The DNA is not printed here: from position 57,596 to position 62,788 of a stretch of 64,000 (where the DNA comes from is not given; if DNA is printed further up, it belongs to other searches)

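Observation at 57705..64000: Tandem pair of giant PglX/type IIG-like adenine methyltransferase paralogues with no visible partner or mobility genes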

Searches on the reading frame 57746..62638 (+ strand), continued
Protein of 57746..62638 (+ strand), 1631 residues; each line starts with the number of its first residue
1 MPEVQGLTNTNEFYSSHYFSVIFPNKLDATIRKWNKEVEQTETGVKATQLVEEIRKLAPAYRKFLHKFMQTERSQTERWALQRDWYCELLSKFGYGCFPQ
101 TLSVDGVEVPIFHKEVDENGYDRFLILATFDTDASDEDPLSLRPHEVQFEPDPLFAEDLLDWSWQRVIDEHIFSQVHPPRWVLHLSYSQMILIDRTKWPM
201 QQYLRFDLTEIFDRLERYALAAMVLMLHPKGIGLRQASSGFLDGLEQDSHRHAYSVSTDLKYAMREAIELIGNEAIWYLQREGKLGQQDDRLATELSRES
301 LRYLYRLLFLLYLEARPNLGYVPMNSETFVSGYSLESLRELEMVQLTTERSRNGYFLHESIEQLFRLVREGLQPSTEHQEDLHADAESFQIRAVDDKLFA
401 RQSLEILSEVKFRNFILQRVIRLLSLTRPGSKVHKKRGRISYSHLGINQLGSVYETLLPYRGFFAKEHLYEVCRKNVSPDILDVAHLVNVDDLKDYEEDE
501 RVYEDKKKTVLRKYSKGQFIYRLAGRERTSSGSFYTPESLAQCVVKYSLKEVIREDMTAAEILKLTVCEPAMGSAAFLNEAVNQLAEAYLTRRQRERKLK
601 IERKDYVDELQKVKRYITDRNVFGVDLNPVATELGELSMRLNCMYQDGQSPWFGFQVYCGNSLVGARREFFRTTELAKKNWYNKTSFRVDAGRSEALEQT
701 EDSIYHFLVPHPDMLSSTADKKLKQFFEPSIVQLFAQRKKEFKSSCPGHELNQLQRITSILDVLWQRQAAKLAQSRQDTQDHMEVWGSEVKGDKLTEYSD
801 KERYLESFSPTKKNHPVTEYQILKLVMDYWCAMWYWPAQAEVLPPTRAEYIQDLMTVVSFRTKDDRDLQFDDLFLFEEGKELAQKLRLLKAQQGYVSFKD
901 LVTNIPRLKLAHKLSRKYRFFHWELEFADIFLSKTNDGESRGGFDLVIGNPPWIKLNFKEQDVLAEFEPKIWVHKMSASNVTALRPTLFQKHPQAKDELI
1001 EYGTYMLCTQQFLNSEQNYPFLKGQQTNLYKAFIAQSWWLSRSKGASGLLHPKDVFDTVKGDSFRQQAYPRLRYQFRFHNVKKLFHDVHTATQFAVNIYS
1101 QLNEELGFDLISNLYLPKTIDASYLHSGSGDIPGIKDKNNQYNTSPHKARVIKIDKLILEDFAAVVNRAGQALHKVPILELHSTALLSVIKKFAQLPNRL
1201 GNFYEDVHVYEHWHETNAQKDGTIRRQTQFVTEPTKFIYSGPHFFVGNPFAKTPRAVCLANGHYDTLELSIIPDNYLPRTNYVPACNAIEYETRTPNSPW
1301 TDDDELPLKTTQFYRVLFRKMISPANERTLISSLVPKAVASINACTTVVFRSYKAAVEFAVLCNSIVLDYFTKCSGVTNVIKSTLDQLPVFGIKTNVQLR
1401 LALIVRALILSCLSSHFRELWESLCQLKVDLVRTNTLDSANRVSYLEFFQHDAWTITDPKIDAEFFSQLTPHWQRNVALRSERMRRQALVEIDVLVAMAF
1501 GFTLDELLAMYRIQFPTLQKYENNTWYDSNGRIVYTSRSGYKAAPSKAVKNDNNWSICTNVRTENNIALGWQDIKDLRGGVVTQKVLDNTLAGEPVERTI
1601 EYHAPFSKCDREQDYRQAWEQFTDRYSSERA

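Call 31: find_related_loci(query=A1, collection=metagenome_contigs, flank=10000)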
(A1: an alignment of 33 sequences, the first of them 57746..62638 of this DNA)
Query A1 (1631 aa) in metagenome_contigs; peptide patterns used: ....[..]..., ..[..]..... (x = any residue, [..] = any of these).
600 stretches matched a pattern (row limit reached: there are more); 560 encode a relative of the query (tblastn E <= 1e-3); the best 80 are kept; 80 distinct loci.
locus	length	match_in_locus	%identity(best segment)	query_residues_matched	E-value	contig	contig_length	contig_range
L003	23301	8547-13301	42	1-1629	0e+0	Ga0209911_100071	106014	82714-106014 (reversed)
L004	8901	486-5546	41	6-1628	0e+0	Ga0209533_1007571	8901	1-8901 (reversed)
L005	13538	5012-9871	41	3-1625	0e+0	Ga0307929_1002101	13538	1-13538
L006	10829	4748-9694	41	6-1622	0e+0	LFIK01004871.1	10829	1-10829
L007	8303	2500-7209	42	3-1631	0e+0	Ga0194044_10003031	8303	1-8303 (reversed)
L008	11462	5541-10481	41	6-1623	0e+0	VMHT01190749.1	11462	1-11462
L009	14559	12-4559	43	73-1629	0e+0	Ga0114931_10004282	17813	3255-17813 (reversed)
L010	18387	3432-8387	41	6-1622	0e+0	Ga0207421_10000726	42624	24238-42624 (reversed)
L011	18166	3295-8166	41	6-1622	0e+0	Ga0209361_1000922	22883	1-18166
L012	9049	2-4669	41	3-1623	0e+0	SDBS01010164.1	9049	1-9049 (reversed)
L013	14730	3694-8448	40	3-1628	0e+0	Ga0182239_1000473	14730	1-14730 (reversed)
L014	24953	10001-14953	41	6-1623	0e+0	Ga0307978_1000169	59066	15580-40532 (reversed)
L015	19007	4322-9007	41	6-1625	0e+0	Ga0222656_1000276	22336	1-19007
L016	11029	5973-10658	41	6-1625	0e+0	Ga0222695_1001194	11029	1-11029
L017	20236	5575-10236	41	1-1623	0e+0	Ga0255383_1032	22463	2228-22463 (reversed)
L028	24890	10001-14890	41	6-1623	0e+0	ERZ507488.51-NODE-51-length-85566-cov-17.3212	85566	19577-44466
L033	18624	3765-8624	39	6-1622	0e+0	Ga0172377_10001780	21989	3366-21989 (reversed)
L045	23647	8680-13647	40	6-1631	0e+0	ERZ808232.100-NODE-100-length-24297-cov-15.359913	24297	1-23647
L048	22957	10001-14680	39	3-1630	0e+0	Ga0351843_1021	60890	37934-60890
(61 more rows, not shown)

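Call 35: search_protein_families(library=padloc, proteins=[L028:7128-9983:+, L028:14911-21249:+, L028:21249-23369:+, L033:10787-12469:+, L028:9989-14908:+], max_evalue=0.00001)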
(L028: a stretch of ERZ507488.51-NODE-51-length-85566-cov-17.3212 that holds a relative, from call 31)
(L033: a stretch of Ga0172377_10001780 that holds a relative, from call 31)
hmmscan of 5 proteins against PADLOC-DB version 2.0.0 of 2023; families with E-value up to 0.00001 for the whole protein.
L028:7128-9983:+ (952 aa): 31 families (the best 25 are shown)
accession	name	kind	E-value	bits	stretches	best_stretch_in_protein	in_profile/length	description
PDLC02621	DrmD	-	7.4e-100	333.6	2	106-407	121-438/1040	DrmD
PDLC02572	DrmA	-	3.2e-68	228.6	2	109-409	121-437/1043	DrmA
PDLC02504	BrxHI|BrxHII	-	1.8e-59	199.6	2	107-397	110-401/971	BrxHII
PDLC02500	BrxHI|BrxHII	-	3.9e-54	182.6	2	102-293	86-294/933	BrxHI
PDLC02633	DrmD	-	2.9e-53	179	2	109-398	128-431/839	DrmD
PDLC02632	DrmD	-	3.5e-52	175.8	2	109-407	126-438/662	DrmD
PDLC00659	HmaA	-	6.4e-50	168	2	101-399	99-403/1176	SNF2 helicase / DEAD-box helicase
PDLC02853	DpdE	-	2.3e-40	136.4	2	104-292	95-289/985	DpdE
PDLC02843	DpdE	-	2.8e-38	129.5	2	10-289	61-315/1091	DpdE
PDLC02840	DpdE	-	2.1e-37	127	3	373-566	478-673/1091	DpdE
PDLC02619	DrmD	-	1.8e-35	120.3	2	86-406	12-335/872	DrmD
PDLC02624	DrmD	-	1e-34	118.1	2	144-397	2-269/652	DrmD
PDLC02620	DrmD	-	1.5e-34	117.2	2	105-394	98-392/1060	DrmD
PDLC02623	DrmD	-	1.8e-33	113.4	2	105-301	100-309/1040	DrmD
PDLC02625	DrmD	-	6.1e-33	112.3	2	420-594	241-416/792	DrmD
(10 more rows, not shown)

L028:14911-21249:+ (2113 aa): 29 families (the best 25 are shown)
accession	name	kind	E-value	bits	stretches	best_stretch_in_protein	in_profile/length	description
PDLC00037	DruE3|DruE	-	2.2e-102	342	2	79-277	100-302/2055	SNF2 family N-terminal domain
PDLC00013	DruE1|DruE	-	3.5e-100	334.8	3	629-1671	722-1685/1776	SNF2 family N-terminal domain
PDLC00036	DruE3|DruE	-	1.5e-89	298.8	2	79-303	87-317/2023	SNF2 family N-terminal domain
PDLC00035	DruE3|DruE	-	3.6e-82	274.8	2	79-277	101-302/1460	SNF2 family N-terminal domain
PDLC00015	DruE2|DruE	-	2.2e-64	215.9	3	1018-1208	1166-1362/1887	SNF2 family N-terminal domain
PDLC00014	DruE2|DruE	-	2.7e-62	208.8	3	1022-1120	1199-1298/1928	SNF2 family N-terminal domain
PDLC00051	DruE4|DruE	-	8.5e-60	200.6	3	1019-1205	1121-1306/1829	SNF2 family N-terminal domain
PDLC03960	SngC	-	1.3e-31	108.1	2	94-300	37-216/720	-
PDLC02503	BrxHI|BrxHII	-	6.5e-29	98.7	2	1000-1074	280-350/698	BrxHI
PDLC02896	DpdJ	-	4.1e-25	85.7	2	178-276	318-414/1487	DpdJ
PDLC02501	BrxHI|BrxHII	-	8.9e-22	75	2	997-1080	277-356/925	BrxHI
PDLC02569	DrmA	-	4.5e-15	52.5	1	1001-1088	811-895/1095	DrmA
PDLC02570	DrmA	-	1.5e-13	48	1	979-1087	540-646/851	DrmA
PDLC02893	DpdJ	-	7e-12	42.1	0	192-276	344-425/876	DpdJ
PDLC02897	DpdJ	-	1.1e-11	41.3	1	995-1068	384-453/1570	DpdJ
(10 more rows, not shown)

L028:21249-23369:+ (707 aa): 28 families (the best 25 are shown)
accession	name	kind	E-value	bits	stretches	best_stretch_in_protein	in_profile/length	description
PDLC00132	GajB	-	3.8e-37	126.2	2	241-611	4-377/625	UrvD helicase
PDLC01087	C3a187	-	5.9e-33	112.5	1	242-693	198-542/559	NERD+UvrD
PDLC00114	GajB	-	2.4e-29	100.4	2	241-612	8-378/635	UrvD helicase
PDLC03802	RTasHel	-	2.6e-28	97.3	1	245-598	10-327/675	DRT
PDLC00107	GajB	-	3.4e-23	80.1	1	444-614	211-375/587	UrvD helicase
PDLC00117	GajB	-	1.9e-22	77.5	2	414-617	179-382/604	UrvD helicase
PDLC00104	GajB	-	4.5e-22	76.5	1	245-337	8-97/574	UrvD helicase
PDLC00103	GajB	-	2.9e-19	67.4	1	255-610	29-373/612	UrvD helicase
PDLC00127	GajB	-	3.8e-18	63.3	1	624-693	502-565/594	UrvD helicase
PDLC00141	GajB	-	1.3e-17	61.4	1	244-340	7-101/572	UrvD helicase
PDLC00121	GajB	-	3.4e-16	56.9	0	624-694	451-514/565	UrvD helicase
PDLC00134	GajB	-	1.5e-15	55.2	1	258-614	32-379/431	UrvD helicase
PDLC00116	GajB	-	1.7e-15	54.8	1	445-610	156-318/557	UrvD helicase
PDLC00106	GajB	-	7.9e-14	49.1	1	448-528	205-287/577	UrvD helicase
PDLC00122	GajB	-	1.6e-12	45.1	1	446-529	160-247/502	UrvD helicase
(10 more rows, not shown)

L033:10787-12469:+ (561 aa): 1 family
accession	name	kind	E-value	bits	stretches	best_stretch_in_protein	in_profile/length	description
PDLC02394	pAgo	-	1e-06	24.8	0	27-197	48-214/1121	-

L028:9989-14908:+ (1640 aa): 21 families
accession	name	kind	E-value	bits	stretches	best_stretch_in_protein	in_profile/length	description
PDLC03614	REase_MTase_IIG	-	5.5e-284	943.6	1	112-1560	94-1533/1584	Type IIG restriction enzyme-methyltransferase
PDLC03611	REase_MTase_IIG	-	1.4e-195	650.4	1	189-1536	152-1470/1532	Type IIG restriction enzyme-methyltransferase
PDLC02643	DrmMI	-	8.1e-57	190.9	3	538-701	539-723/1347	DrmMI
PDLC02638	DrmMI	-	4.3e-47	158.9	2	539-705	539-727/935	DrmMI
PDLC03622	REase_MTase_IIG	-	6.4e-33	111.2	2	936-1033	799-895/1524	Type IIG restriction enzyme-methyltransferase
PDLC03613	REase_MTase_IIG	-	2.7e-27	92.9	2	413-700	336-617/1250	Type IIG restriction enzyme-methyltransferase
PDLC02644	DrmMI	-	3.8e-25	86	2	536-700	47-231/988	DrmMI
PDLC03618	REase_MTase_IIG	-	1.2e-24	83.8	1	537-701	532-716/1429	Type IIG restriction enzyme-methyltransferase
PDLC02639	DrmMI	-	2.2e-21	73.9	1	555-702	250-391/803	DrmMI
PDLC02645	DrmMI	-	1.4e-19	67.9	1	537-710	532-724/772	DrmMI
PDLC03609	REase_MTase_IIG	-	5.7e-17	58.8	1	593-697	433-533/1066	Type IIG restriction enzyme-methyltransferase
PDLC03620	REase_MTase_IIG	-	5e-14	48.9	1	324-699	368-727/1378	Type IIG restriction enzyme-methyltransferase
PDLC02646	DrmMI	-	1.8e-13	47.5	1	944-998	261-315/792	DrmMI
PDLC03604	REase_MTase_IIG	-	1.8e-12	44.1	1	537-704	340-510/1011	Type IIG restriction enzyme-methyltransferase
PDLC03612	REase_MTase_IIG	-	2.3e-10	37.3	0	632-674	574-616/1247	Type IIG restriction enzyme-methyltransferase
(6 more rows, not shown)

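Call 36: search_protein_families(library=pfam, proteins=[L028:7128-9983:+, L028:14911-21249:+, L028:21249-23369:+, L033:10787-12469:+], max_evalue=0.001)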
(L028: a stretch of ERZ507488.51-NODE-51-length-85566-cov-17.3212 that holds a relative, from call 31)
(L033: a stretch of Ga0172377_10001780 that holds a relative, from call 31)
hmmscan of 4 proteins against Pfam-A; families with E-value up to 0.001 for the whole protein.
L028:7128-9983:+ (952 aa): 4 families
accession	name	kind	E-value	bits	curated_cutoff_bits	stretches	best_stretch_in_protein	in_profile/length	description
PF00176.29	SNF2-rel_dom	-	4.2e-16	59.3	24.9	1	126-298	20-190/290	SNF2-related domain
PF00271.37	Helicase_C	-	2.6e-14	53.9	23.5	1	433-548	9-110/110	Helicase conserved C-terminal domain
PF04851.21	ResIII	-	2.5e-11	44.2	22.5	1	119-272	19-163/164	Type III restriction enzyme, res subunit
PF00270.35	DEAD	-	2.4e-09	37.6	26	1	123-272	14-161/167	DEAD/DEAH box helicase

L028:14911-21249:+ (2113 aa): 4 families
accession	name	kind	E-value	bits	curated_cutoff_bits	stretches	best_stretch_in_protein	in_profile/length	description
PF00270.35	DEAD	-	4.2e-22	79.1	26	1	84-278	3-164/167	DEAD/DEAH box helicase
PF09369.15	MZB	-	8.2e-13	49.3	24.2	1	1549-1638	2-80/80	MrfA Zn-binding domain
PF00271.37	Helicase_C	-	6.2e-11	43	23.5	1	993-1066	40-109/110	Helicase conserved C-terminal domain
PF04851.21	ResIII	-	6.4e-06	26.6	22.5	1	81-241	4-139/164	Type III restriction enzyme, res subunit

L028:21249-23369:+ (707 aa): 6 families
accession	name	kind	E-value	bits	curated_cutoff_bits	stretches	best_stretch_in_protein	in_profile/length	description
PF13361.12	UvrD_C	-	2.5e-24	86.8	25.6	2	621-695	280-348/350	UvrD-like helicase C-terminal domain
PF00580.27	UvrD-helicase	-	1e-23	84.8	23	1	242-491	2-254/271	UvrD/REP helicase N-terminal domain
PF13245.12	AAA_19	-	3.1e-14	53.7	25.1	1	252-491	9-132/134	AAA domain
PF13538.12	UvrD_C_2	-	2.5e-07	30.9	27.4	0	628-649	2-23/52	UvrD-like helicase C-terminal domain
PF00270.35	DEAD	-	0.00037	20.7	26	0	256-316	16-74/167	DEAD/DEAH box helicase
PF13604.12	AAA_30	-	0.00049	20.3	27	0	241-306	2-65/191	AAA domain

L033:10787-12469:+ (561 aa): 2 families
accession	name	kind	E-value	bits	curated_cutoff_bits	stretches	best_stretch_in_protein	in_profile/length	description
PF04326.19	SLFN_AlbA_2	-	5.7e-18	66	25.3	1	18-139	1-113/118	Schlafen, AlbA_2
PF13749.12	HATPase_c_4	-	2.7e-09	37.3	26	1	321-402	9-89/89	Putative ATP-dependent DNA helicase recG C-terminal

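Call 44: find_encoding_contigs(protein=P0124, flank=10000, max_places=4)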
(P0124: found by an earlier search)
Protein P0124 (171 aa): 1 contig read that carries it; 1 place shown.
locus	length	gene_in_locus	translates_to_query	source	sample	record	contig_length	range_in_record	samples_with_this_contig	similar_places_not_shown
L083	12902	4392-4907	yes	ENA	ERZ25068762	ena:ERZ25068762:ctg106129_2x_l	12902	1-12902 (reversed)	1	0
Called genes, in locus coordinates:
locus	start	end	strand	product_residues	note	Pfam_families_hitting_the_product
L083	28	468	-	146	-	PF10604:Polyketide_cyc2 (weak), PF03364:Polyketide_cyc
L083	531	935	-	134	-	-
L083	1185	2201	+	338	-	PF02574:S-methyl_trans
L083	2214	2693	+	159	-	PF01668:SmpB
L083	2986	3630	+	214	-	-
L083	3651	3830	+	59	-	-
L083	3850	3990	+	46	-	-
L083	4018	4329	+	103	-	-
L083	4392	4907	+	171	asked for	PF02384:N6_Mtase (faint)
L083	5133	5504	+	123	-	-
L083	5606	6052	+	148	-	-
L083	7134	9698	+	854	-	PF02384:N6_Mtase (faint)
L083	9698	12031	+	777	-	PF07669:Eco57I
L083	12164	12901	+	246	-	?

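Call 45: find_encoding_contigs(protein=P0007, flank=10000, max_places=4)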
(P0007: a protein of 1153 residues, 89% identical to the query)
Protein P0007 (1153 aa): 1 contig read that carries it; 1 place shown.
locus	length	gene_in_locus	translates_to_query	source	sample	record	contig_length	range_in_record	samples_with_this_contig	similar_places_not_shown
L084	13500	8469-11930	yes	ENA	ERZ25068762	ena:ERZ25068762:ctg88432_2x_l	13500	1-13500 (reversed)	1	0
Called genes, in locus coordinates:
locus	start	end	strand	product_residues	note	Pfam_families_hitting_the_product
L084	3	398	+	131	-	?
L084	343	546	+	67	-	-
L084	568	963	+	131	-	-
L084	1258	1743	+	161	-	-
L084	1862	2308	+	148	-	-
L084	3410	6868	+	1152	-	PF07669:Eco57I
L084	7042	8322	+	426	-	-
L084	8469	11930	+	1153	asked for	PF02384:N6_Mtase (faint), PF07669:Eco57I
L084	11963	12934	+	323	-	-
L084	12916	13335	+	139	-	-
